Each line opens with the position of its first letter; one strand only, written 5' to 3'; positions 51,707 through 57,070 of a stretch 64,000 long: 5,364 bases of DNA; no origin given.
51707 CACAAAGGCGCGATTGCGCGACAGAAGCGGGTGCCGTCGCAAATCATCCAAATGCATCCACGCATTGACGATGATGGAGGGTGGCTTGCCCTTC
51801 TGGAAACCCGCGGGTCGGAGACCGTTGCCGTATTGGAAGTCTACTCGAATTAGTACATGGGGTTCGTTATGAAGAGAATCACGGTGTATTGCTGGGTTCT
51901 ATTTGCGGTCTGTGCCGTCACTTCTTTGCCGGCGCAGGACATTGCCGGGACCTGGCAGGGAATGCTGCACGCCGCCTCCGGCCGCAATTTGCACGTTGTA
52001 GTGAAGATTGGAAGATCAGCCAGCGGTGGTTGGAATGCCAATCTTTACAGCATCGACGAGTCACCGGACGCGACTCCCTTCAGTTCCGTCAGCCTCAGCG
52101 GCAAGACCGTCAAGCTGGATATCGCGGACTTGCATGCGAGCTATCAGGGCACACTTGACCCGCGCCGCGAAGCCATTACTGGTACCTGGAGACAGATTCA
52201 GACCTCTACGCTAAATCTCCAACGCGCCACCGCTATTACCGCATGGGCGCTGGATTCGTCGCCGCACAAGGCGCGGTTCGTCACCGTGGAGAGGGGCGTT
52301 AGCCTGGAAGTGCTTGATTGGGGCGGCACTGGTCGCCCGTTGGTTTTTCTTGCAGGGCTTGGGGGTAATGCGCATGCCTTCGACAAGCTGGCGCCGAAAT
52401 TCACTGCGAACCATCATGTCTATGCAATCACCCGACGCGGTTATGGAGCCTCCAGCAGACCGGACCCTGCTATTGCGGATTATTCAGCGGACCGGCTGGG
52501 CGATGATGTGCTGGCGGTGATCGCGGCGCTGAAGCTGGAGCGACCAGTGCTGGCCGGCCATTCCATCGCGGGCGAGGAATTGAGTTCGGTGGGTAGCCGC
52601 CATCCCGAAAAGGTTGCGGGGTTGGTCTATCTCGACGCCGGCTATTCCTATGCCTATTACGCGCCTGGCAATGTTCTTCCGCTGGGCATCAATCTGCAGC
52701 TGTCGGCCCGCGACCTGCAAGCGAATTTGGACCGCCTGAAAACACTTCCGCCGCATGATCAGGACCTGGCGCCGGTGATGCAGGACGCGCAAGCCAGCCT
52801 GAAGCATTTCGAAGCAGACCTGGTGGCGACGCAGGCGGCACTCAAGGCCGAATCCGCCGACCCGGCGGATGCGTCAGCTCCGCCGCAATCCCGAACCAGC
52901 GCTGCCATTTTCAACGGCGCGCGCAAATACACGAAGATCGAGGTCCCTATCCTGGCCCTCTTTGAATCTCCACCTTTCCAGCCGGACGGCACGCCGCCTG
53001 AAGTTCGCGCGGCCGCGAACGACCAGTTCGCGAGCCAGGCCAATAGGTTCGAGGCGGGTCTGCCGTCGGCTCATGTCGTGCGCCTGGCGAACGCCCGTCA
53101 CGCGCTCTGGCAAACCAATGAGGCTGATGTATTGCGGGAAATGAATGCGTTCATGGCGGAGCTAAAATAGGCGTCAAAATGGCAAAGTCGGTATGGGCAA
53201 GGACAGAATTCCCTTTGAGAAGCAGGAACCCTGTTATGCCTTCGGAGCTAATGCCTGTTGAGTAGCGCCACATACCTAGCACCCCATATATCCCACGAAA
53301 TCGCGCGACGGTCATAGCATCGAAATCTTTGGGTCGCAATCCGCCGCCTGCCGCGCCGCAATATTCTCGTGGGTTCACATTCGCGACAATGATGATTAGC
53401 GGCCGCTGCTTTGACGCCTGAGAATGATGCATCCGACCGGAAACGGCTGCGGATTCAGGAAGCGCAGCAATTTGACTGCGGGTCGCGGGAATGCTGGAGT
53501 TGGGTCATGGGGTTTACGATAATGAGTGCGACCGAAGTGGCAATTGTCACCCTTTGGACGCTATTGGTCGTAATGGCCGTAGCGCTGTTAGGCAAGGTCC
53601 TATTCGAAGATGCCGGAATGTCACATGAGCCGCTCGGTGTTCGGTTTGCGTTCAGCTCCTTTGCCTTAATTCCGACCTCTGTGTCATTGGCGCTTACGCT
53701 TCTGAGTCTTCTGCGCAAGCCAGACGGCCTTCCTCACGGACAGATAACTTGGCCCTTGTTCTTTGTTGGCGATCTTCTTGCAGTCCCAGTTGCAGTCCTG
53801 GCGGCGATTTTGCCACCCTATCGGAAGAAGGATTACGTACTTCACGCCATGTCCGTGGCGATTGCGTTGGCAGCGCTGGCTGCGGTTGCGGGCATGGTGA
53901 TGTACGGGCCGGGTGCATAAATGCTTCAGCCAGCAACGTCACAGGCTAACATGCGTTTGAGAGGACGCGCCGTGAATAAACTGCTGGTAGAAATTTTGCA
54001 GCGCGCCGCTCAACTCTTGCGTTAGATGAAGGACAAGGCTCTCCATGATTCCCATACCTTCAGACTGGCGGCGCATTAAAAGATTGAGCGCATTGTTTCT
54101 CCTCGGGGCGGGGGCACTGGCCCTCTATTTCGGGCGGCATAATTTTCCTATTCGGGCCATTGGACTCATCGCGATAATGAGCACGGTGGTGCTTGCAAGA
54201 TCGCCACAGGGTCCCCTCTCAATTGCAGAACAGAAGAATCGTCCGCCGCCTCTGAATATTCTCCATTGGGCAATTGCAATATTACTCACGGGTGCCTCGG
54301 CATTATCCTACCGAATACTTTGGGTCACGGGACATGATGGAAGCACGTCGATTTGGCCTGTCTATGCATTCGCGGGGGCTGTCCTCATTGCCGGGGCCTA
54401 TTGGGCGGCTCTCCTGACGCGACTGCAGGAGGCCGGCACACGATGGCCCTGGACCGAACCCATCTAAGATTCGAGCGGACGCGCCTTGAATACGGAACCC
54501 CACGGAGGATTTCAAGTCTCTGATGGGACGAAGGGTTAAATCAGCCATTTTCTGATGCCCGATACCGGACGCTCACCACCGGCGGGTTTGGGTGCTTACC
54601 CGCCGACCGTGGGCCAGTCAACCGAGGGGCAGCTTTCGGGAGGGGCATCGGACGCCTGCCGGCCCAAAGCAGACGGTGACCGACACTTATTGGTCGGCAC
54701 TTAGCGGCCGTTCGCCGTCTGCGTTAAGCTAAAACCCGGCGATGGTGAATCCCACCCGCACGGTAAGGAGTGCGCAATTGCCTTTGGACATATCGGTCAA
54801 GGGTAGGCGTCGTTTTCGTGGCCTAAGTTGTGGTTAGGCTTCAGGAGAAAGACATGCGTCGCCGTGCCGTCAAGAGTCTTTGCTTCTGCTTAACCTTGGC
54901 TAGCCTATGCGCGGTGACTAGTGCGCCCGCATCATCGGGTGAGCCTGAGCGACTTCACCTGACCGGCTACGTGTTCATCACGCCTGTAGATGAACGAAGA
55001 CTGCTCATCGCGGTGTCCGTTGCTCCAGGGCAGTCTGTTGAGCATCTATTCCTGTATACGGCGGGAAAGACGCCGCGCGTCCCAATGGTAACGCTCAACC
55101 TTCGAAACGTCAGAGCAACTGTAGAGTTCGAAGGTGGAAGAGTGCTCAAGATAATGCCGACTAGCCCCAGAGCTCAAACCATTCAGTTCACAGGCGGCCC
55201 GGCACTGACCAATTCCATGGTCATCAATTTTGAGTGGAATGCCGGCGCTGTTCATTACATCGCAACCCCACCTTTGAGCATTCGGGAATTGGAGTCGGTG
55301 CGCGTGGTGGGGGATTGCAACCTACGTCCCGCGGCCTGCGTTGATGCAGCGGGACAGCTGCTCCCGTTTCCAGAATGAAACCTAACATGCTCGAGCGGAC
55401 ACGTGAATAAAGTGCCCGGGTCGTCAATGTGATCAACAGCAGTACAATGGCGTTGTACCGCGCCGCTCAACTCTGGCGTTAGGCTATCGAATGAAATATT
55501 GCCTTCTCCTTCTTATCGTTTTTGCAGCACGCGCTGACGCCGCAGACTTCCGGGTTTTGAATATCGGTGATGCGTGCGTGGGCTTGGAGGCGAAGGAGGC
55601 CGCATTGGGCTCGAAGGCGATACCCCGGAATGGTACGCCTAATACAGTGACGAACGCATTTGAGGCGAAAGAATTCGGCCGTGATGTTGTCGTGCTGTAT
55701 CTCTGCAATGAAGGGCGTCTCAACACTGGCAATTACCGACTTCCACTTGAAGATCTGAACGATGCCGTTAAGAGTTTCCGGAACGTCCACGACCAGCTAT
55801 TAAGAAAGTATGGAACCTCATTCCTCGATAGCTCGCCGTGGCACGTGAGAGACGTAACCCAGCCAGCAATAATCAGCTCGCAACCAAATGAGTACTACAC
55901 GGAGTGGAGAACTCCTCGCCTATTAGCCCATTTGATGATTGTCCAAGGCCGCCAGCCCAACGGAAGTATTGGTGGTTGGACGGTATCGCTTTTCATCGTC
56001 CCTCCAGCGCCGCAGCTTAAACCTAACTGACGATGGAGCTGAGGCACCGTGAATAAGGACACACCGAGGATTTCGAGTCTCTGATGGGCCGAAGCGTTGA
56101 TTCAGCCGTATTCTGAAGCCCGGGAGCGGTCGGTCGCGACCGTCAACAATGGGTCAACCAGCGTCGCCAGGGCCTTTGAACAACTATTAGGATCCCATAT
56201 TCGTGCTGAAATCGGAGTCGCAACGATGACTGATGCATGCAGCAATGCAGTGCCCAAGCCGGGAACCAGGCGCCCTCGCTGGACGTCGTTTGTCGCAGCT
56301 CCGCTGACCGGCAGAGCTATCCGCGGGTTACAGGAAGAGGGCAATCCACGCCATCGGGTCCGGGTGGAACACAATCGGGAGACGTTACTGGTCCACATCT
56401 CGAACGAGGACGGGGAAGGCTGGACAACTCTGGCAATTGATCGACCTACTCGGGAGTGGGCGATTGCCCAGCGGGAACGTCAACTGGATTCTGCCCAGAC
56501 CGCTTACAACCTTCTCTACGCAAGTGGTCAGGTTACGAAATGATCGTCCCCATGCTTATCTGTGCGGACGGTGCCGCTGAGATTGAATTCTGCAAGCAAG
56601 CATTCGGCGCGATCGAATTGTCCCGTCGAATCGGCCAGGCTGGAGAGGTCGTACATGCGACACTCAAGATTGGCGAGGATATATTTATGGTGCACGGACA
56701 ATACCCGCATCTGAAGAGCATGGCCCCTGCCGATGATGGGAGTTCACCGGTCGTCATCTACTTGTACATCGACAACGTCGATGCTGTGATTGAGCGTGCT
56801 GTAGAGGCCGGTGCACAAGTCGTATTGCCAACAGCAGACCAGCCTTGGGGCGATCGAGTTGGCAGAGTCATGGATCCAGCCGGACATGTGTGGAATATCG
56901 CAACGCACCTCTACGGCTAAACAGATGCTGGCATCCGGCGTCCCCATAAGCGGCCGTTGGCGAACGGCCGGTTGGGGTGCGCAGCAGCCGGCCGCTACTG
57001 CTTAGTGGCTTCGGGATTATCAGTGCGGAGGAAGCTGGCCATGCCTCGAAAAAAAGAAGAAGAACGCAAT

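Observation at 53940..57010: Integron-style gene-cassette array (attC sites) with no integron integrase, nested in a tRNA-Pro island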

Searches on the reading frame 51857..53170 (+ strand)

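Call 17: search_protein_families(library=pfam, proteins=[window:51857-53170:+], max_evalue=0.01)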
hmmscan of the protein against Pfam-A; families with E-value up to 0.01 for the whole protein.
window:51857-53170:+ (437 aa): 3 families
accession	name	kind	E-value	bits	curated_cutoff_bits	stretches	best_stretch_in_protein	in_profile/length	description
PF12697.13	Abhydrolase_6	-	6.4e-16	60.1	26.3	1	162-425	1-214/217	Alpha/beta hydrolase family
PF00561.26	Abhydrolase_1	-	1.5e-15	58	25.8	1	161-262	2-108/245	alpha/beta hydrolase fold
PF12146.15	Hydrolase_4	-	1.8e-05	24.6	27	1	162-289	7-139/239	Serine aminopeptidase, S33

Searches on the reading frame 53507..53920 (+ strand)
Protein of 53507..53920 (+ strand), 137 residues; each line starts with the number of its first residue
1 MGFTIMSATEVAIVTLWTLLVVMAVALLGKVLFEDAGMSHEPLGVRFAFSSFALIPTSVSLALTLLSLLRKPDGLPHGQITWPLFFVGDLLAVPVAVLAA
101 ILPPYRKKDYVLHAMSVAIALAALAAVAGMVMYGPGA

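Call 17: search_protein_families(library=pfam, proteins=[window:53507-53920:+], max_evalue=0.01)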
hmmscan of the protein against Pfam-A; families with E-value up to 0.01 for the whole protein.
window:53507-53920:+ (137 aa): 1 family
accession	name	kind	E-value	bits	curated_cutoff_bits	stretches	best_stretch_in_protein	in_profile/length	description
PF17576.7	DUF5480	-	0.0053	17.2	25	0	47-80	21-51/71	Family of unknown function (DUF5480)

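Call 54: find_homologous_proteins(query=window:53507-53920:+, max_evalue=0.001)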
Query window:53507-53920:+ (137 aa): 4 proteins with E <= 0.001 among 3081 candidates.
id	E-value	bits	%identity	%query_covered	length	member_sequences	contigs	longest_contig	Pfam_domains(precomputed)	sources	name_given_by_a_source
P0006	2.4e-74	265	100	96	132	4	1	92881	-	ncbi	ncbi:MAG: hypothetical protein WA825_07865 [Steroidobacteraceae bacterium]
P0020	3.4e-69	249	89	100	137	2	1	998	-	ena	-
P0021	1.6e-58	214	81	96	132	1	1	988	-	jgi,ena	jgi:hypothetical protein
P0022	5.1e-54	200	87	81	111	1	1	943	-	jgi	-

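Call 55: find_encoding_contigs(protein=P0021, flank=5000)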
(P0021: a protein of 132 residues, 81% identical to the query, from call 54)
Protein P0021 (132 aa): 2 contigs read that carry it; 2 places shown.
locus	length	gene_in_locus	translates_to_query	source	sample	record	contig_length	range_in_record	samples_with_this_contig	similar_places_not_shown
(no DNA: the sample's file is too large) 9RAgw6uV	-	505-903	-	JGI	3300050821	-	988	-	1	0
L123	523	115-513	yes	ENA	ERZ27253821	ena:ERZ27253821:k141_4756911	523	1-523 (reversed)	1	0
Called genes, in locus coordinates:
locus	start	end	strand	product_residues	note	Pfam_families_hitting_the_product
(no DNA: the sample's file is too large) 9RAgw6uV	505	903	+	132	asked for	-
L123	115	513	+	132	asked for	-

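Call 56: find_encoding_contigs(protein=P0020, flank=5000)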
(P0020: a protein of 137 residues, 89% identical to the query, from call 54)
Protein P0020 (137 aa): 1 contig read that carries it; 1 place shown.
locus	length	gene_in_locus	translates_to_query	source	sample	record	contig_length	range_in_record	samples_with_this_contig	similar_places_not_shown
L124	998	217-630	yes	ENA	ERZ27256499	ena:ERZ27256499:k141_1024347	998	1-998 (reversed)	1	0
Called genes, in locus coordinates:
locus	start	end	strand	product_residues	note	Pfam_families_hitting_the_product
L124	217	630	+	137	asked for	-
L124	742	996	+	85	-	?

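Call 75: search_protein_families(library=padloc, proteins=[window:53507-53920:+], max_evalue=0.01)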
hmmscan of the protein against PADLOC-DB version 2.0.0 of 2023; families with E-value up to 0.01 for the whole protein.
window:53507-53920:+ (137 aa): 0 families

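Call 76: search_protein_families(library=ncbifam, proteins=[window:53507-53920:+], max_evalue=0.01)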
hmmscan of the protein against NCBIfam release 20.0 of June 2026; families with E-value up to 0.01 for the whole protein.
window:53507-53920:+ (137 aa): 0 families

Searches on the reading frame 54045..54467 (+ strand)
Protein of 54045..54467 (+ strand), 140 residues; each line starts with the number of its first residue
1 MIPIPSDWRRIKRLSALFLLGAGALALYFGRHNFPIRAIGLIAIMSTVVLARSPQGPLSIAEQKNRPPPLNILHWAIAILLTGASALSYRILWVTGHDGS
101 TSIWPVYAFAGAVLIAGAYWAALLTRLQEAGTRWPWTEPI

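Call 17: search_protein_families(library=pfam, proteins=[window:54045-54467:+], max_evalue=0.01)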
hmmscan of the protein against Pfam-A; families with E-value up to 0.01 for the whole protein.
window:54045-54467:+ (140 aa): 0 families

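Call 75: search_protein_families(library=padloc, proteins=[window:54045-54467:+], max_evalue=0.01)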
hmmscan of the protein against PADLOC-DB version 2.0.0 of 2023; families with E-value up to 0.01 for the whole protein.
window:54045-54467:+ (140 aa): 0 families

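Call 76: search_protein_families(library=ncbifam, proteins=[window:54045-54467:+], max_evalue=0.01)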
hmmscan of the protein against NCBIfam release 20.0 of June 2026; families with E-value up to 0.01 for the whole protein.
window:54045-54467:+ (140 aa): 0 families

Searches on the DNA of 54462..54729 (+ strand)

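Call 77: search_dna_similar(query=window:54462-54729:+, collection=plasmids, mode=distant, max_evalue=0.1, max_rows=8)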
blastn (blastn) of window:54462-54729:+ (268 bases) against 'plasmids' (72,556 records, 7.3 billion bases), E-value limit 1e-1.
No match.

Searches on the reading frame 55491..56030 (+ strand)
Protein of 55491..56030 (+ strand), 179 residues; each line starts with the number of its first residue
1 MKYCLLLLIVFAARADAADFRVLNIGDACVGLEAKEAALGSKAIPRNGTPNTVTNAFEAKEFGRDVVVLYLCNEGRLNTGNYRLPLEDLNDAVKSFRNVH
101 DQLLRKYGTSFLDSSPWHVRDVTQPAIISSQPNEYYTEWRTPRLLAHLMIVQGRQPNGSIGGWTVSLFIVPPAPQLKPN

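Call 17: search_protein_families(library=pfam, proteins=[window:55491-56030:+], max_evalue=0.01)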
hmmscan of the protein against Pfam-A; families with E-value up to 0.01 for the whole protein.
window:55491-56030:+ (179 aa): 0 families

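Call 21: find_encoding_contigs(protein=window:55491-56030:+, flank=10000, max_places=10)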
Protein window:55491-56030:+ (179 aa): 1 contig read that carries it; 1 place shown.
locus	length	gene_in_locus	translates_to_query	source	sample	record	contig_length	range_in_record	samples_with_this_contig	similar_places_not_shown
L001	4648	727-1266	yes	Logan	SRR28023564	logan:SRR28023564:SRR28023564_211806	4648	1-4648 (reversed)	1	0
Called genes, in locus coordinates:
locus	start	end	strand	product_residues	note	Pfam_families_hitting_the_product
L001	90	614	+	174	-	-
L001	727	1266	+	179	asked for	-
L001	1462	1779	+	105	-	-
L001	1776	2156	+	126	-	PF00903:Glyoxalase, PF18029:Glyoxalase_6 (weak), PF12681:Glyoxalase_2 (weak)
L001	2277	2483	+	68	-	-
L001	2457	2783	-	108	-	PF05016:ParE_toxin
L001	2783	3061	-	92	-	PF02604:PhdYeFM_antitox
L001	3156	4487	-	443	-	PF13356:Arm-DNA-bind_3, PF22022:Phage_int_M, PF00589:Phage_integrase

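Call 75: search_protein_families(library=padloc, proteins=[window:55491-56030:+], max_evalue=0.01)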
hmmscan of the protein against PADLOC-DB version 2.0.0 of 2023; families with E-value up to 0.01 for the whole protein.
window:55491-56030:+ (179 aa): 0 families

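Call 76: search_protein_families(library=ncbifam, proteins=[window:55491-56030:+], max_evalue=0.01)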
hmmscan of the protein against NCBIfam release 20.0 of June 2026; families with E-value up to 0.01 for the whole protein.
window:55491-56030:+ (179 aa): 0 families

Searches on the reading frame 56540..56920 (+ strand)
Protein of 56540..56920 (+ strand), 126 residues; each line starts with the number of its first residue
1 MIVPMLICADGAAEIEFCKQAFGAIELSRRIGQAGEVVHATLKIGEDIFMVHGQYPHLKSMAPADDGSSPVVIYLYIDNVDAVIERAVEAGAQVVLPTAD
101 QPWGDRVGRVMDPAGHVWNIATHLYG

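Call 17: search_protein_families(library=pfam, proteins=[window:56540-56920:+], max_evalue=0.01)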
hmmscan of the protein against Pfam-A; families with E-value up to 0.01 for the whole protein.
window:56540-56920:+ (126 aa): 5 families
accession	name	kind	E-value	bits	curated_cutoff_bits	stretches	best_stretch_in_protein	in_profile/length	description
PF00903.31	Glyoxalase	-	1.2e-08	35.8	20.6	1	5-120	6-121/121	Glyoxalase/Bleomycin resistance protein/Dioxygenase superfamily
PF18029.7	Glyoxalase_6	-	1.8e-06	29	23.6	1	8-119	6-104/106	Glyoxalase-like domain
PF12681.13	Glyoxalase_2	-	1.9e-05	25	30.1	1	65-122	57-115/118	Glyoxalase-like domain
PF22650.2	At5g48480-like_C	-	0.00077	20.2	27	1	75-118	4-47/50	Glyoxalase At5g48480-like C-terminal domain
PF22656.2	At5g48480-like_N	-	0.0033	17.6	27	0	15-31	13-29/59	Glyoxalase At5g48480-like, N-terminal domain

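Call 75: search_protein_families(library=padloc, proteins=[window:56540-56920:+], max_evalue=0.01)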
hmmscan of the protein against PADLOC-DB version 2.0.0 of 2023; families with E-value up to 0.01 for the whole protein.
window:56540-56920:+ (126 aa): 0 families

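Call 76: search_protein_families(library=ncbifam, proteins=[window:56540-56920:+], max_evalue=0.01)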
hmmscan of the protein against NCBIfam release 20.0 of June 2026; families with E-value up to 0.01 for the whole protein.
window:56540-56920:+ (126 aa): 2 families
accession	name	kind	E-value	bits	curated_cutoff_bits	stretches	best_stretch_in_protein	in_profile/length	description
NF000485.1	TlmB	exception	1.8e-05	24.1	625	1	70-117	237-285/292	bleomycin family antibiotic N-acetyltransferase TlmB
NF000483.1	BlmB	exception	0.0019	17.6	625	1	9-120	192-297/301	bleomycin family antibiotic N-acetyltransferase BlmB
